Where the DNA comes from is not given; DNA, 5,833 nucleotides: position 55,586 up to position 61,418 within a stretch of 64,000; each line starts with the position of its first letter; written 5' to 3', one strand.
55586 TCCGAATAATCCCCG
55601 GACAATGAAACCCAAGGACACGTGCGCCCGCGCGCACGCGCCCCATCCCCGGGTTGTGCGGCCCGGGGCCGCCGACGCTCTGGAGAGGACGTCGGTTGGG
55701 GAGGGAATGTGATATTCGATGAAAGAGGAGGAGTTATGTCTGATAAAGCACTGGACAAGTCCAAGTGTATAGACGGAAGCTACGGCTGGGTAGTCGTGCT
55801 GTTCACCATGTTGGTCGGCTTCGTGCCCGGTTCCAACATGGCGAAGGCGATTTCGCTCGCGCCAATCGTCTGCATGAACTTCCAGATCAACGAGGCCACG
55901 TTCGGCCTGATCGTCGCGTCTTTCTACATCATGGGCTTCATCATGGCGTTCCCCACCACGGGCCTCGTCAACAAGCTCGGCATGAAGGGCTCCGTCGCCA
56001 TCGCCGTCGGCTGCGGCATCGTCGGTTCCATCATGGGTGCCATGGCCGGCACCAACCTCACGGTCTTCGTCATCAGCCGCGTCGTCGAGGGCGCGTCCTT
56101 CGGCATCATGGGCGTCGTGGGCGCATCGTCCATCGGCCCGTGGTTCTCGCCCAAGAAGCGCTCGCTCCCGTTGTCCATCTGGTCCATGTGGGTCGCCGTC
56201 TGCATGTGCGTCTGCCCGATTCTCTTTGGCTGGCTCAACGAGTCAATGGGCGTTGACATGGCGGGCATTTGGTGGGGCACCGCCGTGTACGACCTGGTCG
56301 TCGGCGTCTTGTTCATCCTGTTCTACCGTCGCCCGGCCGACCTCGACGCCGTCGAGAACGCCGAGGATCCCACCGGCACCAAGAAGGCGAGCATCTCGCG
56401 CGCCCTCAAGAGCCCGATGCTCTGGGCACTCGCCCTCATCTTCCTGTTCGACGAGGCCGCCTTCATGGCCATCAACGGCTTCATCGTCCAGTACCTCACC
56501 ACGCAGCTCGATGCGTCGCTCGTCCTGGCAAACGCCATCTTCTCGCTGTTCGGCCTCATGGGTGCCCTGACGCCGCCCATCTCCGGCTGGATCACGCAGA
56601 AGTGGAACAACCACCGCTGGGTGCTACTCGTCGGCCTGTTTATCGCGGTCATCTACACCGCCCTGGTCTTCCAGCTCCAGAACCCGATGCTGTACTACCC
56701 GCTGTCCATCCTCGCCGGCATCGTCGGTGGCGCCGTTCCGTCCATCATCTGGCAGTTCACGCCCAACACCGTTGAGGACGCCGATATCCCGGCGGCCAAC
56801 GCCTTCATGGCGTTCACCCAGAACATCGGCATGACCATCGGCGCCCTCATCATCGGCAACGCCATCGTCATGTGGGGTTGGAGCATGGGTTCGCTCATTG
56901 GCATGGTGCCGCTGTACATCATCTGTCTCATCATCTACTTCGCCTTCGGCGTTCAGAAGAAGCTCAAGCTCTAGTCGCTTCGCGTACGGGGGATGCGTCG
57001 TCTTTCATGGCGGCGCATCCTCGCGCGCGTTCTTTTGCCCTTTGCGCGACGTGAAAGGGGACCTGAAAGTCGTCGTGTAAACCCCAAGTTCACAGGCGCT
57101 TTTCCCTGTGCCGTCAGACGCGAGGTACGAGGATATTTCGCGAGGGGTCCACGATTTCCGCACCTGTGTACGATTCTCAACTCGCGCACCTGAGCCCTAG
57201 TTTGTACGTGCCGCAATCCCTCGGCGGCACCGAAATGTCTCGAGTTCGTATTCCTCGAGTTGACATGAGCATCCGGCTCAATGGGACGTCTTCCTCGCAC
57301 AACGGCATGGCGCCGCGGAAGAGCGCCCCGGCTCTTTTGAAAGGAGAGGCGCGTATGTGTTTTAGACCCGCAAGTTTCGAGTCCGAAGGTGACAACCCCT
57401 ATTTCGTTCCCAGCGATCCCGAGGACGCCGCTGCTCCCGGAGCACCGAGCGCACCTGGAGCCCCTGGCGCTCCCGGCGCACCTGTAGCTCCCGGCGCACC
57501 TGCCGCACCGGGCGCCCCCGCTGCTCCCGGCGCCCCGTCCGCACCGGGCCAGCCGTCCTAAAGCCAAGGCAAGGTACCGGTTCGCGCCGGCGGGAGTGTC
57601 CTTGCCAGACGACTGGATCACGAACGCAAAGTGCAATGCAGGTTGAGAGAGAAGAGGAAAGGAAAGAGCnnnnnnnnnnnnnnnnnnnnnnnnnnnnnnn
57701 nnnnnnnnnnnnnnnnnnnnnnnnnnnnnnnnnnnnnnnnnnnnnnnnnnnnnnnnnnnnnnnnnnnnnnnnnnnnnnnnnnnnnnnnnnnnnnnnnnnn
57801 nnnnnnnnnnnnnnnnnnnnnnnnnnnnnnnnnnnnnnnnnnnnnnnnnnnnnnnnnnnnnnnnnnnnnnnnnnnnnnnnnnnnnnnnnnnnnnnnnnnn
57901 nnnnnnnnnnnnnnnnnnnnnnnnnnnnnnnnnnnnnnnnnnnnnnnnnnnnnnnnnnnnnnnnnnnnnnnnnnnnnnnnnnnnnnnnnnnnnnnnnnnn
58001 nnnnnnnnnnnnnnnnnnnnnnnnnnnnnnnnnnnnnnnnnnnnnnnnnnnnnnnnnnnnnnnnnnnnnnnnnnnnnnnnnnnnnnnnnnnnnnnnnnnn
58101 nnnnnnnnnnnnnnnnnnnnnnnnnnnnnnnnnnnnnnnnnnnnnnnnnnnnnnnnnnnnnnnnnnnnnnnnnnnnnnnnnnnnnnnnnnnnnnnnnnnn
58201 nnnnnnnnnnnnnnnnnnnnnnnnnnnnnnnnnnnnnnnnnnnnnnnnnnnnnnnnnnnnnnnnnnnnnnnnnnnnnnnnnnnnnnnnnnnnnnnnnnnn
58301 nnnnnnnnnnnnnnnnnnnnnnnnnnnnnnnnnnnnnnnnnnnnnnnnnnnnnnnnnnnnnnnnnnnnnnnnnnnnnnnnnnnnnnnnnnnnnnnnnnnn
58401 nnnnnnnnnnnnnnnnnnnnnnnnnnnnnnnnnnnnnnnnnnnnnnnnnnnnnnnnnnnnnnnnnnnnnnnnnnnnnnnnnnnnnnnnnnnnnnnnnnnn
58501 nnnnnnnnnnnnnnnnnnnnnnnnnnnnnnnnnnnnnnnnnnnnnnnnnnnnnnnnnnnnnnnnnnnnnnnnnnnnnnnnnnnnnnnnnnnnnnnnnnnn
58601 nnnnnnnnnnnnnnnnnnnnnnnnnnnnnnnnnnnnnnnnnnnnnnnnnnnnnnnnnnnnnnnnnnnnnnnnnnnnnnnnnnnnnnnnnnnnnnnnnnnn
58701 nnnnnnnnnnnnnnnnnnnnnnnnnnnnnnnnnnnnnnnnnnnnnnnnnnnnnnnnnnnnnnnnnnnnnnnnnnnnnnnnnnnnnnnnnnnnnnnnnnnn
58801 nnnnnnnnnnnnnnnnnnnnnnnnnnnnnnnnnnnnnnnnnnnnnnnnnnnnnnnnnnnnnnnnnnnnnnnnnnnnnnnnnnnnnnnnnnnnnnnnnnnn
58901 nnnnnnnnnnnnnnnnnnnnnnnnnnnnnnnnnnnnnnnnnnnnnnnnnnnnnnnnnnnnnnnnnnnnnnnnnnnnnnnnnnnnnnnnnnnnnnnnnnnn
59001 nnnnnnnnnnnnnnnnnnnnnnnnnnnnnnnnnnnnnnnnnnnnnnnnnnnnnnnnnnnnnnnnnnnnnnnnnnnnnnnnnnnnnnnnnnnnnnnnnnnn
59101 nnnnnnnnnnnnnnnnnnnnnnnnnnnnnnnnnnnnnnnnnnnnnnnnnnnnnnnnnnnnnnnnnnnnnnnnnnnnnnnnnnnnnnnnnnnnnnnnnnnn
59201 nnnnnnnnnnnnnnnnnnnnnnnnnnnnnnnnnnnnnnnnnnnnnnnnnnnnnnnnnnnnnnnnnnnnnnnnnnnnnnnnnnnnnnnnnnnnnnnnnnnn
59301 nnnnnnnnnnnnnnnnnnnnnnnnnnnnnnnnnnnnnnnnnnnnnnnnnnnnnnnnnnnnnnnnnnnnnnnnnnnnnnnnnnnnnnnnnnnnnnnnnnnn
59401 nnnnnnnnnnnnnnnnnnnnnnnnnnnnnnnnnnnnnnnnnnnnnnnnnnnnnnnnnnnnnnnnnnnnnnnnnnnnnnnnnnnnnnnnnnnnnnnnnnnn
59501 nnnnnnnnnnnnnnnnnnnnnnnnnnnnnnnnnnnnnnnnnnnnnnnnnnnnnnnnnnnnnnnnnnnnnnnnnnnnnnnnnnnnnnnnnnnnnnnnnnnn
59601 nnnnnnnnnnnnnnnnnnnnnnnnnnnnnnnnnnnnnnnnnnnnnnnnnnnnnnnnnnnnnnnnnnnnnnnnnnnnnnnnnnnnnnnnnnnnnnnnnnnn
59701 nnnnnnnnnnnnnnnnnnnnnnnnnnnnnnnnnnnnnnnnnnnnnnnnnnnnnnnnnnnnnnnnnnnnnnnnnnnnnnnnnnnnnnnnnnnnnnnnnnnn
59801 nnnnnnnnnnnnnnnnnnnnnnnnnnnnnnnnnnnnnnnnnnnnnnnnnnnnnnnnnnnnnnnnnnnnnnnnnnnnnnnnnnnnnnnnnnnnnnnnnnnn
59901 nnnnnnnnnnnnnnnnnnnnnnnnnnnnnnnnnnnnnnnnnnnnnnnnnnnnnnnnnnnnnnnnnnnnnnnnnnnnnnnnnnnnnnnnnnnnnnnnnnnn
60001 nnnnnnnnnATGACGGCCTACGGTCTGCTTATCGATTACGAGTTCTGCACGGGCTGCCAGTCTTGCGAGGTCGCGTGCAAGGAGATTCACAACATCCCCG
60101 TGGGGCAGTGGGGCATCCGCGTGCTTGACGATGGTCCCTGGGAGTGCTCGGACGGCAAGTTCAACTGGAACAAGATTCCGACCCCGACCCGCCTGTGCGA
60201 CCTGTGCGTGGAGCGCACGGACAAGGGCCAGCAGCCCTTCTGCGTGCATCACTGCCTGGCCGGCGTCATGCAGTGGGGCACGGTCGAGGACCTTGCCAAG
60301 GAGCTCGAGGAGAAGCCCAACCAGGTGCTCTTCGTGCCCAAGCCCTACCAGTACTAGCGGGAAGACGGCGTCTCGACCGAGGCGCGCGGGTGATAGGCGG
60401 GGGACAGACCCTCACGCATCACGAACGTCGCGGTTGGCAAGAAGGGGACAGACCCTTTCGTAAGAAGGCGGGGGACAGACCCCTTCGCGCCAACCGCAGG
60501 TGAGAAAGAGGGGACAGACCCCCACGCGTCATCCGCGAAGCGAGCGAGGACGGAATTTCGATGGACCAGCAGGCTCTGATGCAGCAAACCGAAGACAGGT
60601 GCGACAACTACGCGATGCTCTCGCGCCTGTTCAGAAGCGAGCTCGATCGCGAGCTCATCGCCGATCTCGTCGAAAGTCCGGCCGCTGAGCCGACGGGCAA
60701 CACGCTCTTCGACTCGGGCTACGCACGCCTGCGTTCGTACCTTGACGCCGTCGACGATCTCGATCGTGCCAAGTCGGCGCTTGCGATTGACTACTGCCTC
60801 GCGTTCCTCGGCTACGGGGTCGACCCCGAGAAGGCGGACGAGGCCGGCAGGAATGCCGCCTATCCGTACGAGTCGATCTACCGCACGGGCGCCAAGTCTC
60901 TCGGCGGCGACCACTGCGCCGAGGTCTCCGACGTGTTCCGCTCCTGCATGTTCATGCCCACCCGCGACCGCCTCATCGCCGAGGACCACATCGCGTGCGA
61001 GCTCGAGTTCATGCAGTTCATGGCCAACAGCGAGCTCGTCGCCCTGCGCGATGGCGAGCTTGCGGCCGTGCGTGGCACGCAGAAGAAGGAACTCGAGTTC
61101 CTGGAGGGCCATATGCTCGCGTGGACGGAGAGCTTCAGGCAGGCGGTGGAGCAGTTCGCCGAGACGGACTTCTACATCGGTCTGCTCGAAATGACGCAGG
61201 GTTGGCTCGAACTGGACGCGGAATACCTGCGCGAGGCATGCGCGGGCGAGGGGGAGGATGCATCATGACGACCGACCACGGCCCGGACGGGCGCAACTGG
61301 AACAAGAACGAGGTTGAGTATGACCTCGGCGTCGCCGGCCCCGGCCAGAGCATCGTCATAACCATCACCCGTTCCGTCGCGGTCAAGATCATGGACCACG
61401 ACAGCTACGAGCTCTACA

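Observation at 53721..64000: Regulator-transporter-molybdoenzyme locus resembling Eggerthellaceae catechol/polyphenol-transforming clusters, substrate unknown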

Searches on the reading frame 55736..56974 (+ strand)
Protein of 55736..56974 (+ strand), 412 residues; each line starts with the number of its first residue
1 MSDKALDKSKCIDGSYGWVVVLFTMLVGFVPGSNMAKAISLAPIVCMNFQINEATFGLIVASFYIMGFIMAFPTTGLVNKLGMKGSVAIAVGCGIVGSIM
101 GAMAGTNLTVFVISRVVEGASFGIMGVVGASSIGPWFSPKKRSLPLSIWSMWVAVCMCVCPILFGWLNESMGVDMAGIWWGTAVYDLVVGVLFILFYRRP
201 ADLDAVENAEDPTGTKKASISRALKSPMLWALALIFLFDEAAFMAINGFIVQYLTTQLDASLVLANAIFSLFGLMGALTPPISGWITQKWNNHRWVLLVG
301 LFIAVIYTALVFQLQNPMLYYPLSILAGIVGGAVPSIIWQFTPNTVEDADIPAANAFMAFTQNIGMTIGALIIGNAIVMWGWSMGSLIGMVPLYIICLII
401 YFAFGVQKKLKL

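Call 6: search_protein_families(library=pfam, proteins=[window:55736-56974:+], max_evalue=0.01)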
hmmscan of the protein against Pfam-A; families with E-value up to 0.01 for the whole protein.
window:55736-56974:+ (412 aa): 2 families
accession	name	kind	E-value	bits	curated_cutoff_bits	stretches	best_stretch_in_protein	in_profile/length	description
PF07690.21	MFS_1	-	9.1e-42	143.6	33.4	2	34-346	11-323/347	Major Facilitator Superfamily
PF12832.13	MFS_1_like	-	0.0012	18.4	25.2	1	151-269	132-253/373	MFS_1 like family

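Call 7: search_protein_families(library=ncbifam, proteins=[window:55736-56974:+], max_evalue=0.01)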
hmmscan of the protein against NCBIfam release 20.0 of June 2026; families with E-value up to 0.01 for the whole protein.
window:55736-56974:+ (412 aa): 11 families
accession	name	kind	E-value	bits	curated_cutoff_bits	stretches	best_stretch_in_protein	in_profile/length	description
TIGR00893.1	2A0114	subfamily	1.2e-16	60.7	395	1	46-402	21-396/399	D-galactonate transporter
TIGR00881.1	2A0104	subfamily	9.4e-12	44.6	407.75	1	42-384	18-377/379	phosphoglycerate transporter protein PgtP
TIGR00886.1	2A0108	subfamily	4.6e-10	39.1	311.7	1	41-317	23-315/368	NarK family nitrate/nitrite MFS transporter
TIGR00880.1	2_A_01_02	superfamily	3.3e-09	37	131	2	57-191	1-132/141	multidrug resistance protein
NF049980.1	SfMCT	equivalog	3.6e-09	35.8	320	1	18-339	2-324/378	L-lactate MFS transporter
TIGR00711.1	efflux_EmrB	subfamily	3.2e-08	32.8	230.2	1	46-171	29-153/485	DHA2 family efflux MFS transporter permease subunit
TIGR00894.1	2A0114euk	subfamily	2.9e-06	26.1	626.45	1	47-210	69-233/465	Na(+)-dependent inorganic phosphate cotransporter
TIGR00900.1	2A0121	subfamily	3.5e-05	23.3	319.6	1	213-374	195-357/364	H+ Antiporter protein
NF038246.1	bile_salt_MFS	equivalog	7.2e-05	21.8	400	1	16-391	2-391/408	conjugated bile salt MFS transporter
NF008661.1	PRK11663.1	subfamily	0.00042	19.5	564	1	9-310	17-333/439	MFS transporter family glucose-6-phosphate receptor UhpC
NF053517.1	HbztTptrPcaK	equivalog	0.00096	18.2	770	1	14-183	14-182/437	4-hydroxybenzoate transporter PcaK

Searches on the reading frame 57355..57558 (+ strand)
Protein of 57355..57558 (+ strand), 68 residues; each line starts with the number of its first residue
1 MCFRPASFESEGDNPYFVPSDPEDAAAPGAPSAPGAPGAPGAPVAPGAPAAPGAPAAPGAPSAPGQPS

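Call 76: search_protein_families(library=pfam, proteins=[window:57355-57558:+], max_evalue=1)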
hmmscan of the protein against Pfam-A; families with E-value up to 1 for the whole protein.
seq(68 aa): 1 family
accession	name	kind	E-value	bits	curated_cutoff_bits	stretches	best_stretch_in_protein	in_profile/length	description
PF01391.23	Collagen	-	0.002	18.3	27.2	1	28-66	21-59/60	Collagen triple helix repeat (20 copies)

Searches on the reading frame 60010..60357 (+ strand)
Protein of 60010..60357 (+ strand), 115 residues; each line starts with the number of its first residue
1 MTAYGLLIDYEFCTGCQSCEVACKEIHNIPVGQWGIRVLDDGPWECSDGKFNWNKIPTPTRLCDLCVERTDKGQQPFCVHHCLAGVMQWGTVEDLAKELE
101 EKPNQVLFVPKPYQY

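Call 6: search_protein_families(library=pfam, proteins=[window:60010-60357:+], max_evalue=0.01)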
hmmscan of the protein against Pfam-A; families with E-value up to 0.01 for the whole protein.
window:60010-60357:+ (115 aa): 4 families
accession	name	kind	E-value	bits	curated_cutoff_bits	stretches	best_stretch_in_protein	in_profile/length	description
PF13247.11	Fer4_11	-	2.7e-06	28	26.2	1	51-90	59-98/100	4Fe-4S dicluster domain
PF12797.12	Fer4_2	-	8.3e-06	25.9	24.5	1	6-24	3-21/22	4Fe-4S binding domain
PF00037.32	Fer4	-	0.0014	18.8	21.1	1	8-23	3-18/24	4Fe-4S binding domain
PF13237.11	Fer4_10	-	0.0038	17.6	25.5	1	7-47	3-43/53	4Fe-4S dicluster domain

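Call 7: search_protein_families(library=ncbifam, proteins=[window:60010-60357:+], max_evalue=0.01)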
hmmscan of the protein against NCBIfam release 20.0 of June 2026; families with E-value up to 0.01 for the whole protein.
window:60010-60357:+ (115 aa): 16 families
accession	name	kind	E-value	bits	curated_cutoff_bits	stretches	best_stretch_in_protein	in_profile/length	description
TIGR02951.1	DMSO_dmsB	equivalog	4.1e-16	59.4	214.1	2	44-97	105-158/161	DMSO/selenate family reductase complex B subunit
NF008134.0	PRK10882.1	equivalog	7.1e-11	41.7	263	2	50-101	162-217/329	hydrogenase 2 operon protein HybA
NF045715.1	sulf_resp_HmcB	equivalog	7.4e-11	41.7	420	2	52-102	157-208/307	sulfate respiration complex iron-sulfur protein HmcB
TIGR01582.1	FDH-beta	equivalog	1.6e-10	40.6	334.7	2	61-101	151-191/283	formate dehydrogenase subunit beta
NF011569.0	PRK14993.1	equivalog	8.9e-10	38.4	416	2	3-37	43-77/244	tetrathionate reductase subunit TtrB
NF045797.1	DsrO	equivalog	2.7e-09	36.8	200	1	63-99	174-209/235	sulfate reduction electron transfer complex DsrMKJOP subunit DsrO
TIGR03478.1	DMSO_red_II_bet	subfamily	3.9e-08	32.6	480.7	1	46-97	174-225/321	DMSO reductase family type II enzyme, iron-sulfur subunit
TIGR03149.1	cyt_nit_nrfC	equivalog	1.2e-07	31.3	377.6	1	3-40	38-75/225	cytochrome c nitrite reductase Fe-S protein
NF041715.1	arsenate_red_ArrB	equivalog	1.4e-07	31.3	450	1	4-37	3-37/233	arsenate respiratory reductase iron-sulfur subunit ArrB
NF041782.1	mnquin_red_QrcC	equivalog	5.1e-07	29.6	400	1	4-32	1-29/239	menaquinone reductase iron-sulfur cluster-binding subunit QrcC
NF038355.1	FDH3_beta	equivalog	1.1e-05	25.5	240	1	6-38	5-37/180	formate dehydrogenase FDH3 subunit beta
NF042979.1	EthbenzDh_ebdB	equivalog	1.5e-05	24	740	1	7-28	24-45/354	ethylbenzene dehydrogenase subunit beta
NF009408.0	PRK12769.1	equivalog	0.00011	20.5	1003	0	9-28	8-27/659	formate-dependent uric acid utilization protein AegA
TIGR01660.1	narH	equivalog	0.0028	16.2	524.05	0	4-27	7-30/492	nitrate reductase subunit beta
NF007658.0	PRK10330.1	equivalog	0.0044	16.5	260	0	7-27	6-26/181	electron transport protein HydN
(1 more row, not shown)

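Call 9: search_solved_structures(query=window:60010-60357:+, max_evalue=0.01, show_alignments=1)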
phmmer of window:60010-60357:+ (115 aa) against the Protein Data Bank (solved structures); distinct sequences matched with E-value up to 0.01: 14.
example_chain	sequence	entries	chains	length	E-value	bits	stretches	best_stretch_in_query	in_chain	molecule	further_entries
1h0h_B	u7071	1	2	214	4.1e-10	42.7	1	62-95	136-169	FORMATE DEHYDROGENASE SUBUNIT BETA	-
30gj_B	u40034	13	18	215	1.2e-08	38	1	61-101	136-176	Formate dehydrogenase, beta subunit, putative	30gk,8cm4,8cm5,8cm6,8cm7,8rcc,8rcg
8rc8_B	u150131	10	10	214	1.3e-08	37.9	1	61-101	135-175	Formate dehydrogenase, beta subunit, putative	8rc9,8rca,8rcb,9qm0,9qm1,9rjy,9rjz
6sdr_B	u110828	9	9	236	1.9e-08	37.3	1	61-101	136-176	Formate dehydrogenase, beta subunit, putative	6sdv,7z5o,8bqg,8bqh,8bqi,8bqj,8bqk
1kqf_B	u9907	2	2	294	6.7e-08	35.5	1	54-101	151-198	FORMATE DEHYDROGENASE, NITRATE-INDUCIBLE, IRON-SULFUR SUBUNIT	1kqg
2vpw_B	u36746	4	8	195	8.7e-07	31.9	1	2-38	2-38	NRFC PROTEIN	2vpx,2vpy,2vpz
6cz7_B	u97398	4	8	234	4.8e-06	29.5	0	4-64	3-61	4Fe-4S ferredoxin, iron-sulfur binding domain protein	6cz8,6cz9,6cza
4ydd_B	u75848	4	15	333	8.1e-06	28.8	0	46-97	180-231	DMSO reductase family type II enzyme, iron-sulfur subunit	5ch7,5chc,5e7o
2ivf_B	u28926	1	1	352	2.7e-05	27.1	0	7-28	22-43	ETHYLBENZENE DEHYDROGENASE BETA-SUBUNIT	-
7qv7_B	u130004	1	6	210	0.00097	22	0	5-85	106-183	Hydrogen dependent carbon dioxide reductase subunit HycB4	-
6btm_B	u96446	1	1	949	0.0026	20.6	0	4-45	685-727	Alternative Complex III subunit B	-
4v4c_B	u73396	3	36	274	0.0043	19.9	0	46-107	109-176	Pyrogallol hydroxytransferase small subunit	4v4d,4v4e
4z3w_E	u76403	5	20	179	0.0056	19.6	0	7-30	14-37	Iron-sulfur cluster-binding oxidoreductase, putative benzoyl-CoA reductase electron transf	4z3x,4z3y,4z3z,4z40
1dwl_A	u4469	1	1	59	0.0075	19.2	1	6-48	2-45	FERREDOXIN I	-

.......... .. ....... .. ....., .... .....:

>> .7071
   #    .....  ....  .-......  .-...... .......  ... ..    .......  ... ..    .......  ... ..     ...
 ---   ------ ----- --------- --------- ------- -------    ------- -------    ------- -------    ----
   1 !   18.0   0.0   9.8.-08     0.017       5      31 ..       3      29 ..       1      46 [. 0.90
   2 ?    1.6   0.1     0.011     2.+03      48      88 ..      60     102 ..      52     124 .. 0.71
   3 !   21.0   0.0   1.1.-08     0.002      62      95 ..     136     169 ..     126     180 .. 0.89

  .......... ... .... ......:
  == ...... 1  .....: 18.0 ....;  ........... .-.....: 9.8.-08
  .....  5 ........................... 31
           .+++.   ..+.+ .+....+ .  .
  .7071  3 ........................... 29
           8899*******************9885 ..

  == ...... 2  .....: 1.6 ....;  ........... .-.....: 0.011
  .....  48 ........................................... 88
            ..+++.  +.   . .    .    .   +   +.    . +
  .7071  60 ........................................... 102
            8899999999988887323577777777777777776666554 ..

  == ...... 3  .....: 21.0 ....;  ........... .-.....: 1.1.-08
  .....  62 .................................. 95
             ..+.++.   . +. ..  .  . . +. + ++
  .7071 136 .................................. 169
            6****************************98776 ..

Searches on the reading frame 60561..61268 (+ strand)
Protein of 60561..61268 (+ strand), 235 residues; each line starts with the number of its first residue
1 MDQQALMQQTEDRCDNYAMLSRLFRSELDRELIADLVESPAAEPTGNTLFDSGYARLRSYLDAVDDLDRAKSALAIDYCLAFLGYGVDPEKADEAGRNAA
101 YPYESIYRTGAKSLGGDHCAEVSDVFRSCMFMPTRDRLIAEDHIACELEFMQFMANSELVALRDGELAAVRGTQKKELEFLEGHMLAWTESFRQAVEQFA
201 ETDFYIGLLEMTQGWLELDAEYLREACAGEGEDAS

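Call 6: search_protein_families(library=pfam, proteins=[window:60561-61268:+], max_evalue=0.01)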
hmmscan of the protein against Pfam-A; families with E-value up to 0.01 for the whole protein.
window:60561-61268:+ (235 aa): 1 family
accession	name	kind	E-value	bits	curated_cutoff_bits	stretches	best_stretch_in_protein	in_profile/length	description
PF02613.20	Nitrate_red_del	-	4e-18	66.2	22.2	1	51-192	5-134/136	Nitrate reductase delta subunit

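Call 7: search_protein_families(library=ncbifam, proteins=[window:60561-61268:+], max_evalue=0.01)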
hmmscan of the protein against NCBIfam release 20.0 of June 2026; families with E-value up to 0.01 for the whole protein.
window:60561-61268:+ (235 aa): 4 families
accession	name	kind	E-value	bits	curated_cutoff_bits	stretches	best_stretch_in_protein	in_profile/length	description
NF003442.0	PRK04976.1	equivalog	8.5e-22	78.1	132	1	8-224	7-209/211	molecular chaperone TorD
TIGR03482.1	DMSO_red_II_cha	subfamily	4.6e-11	43.1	152.3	1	140-224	111-193/197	DMSO reductase family type II enzyme chaperone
NF042981.1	EthbenzDh_ebdD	equivalog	5.9e-05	22.8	360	1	142-225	138-217/222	ethylbenzene dehydrogenase subunit delta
NF008632.0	PRK11621.1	equivalog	0.0086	15.7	162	0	174-216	143-185/203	Tat proofreading chaperone DmsD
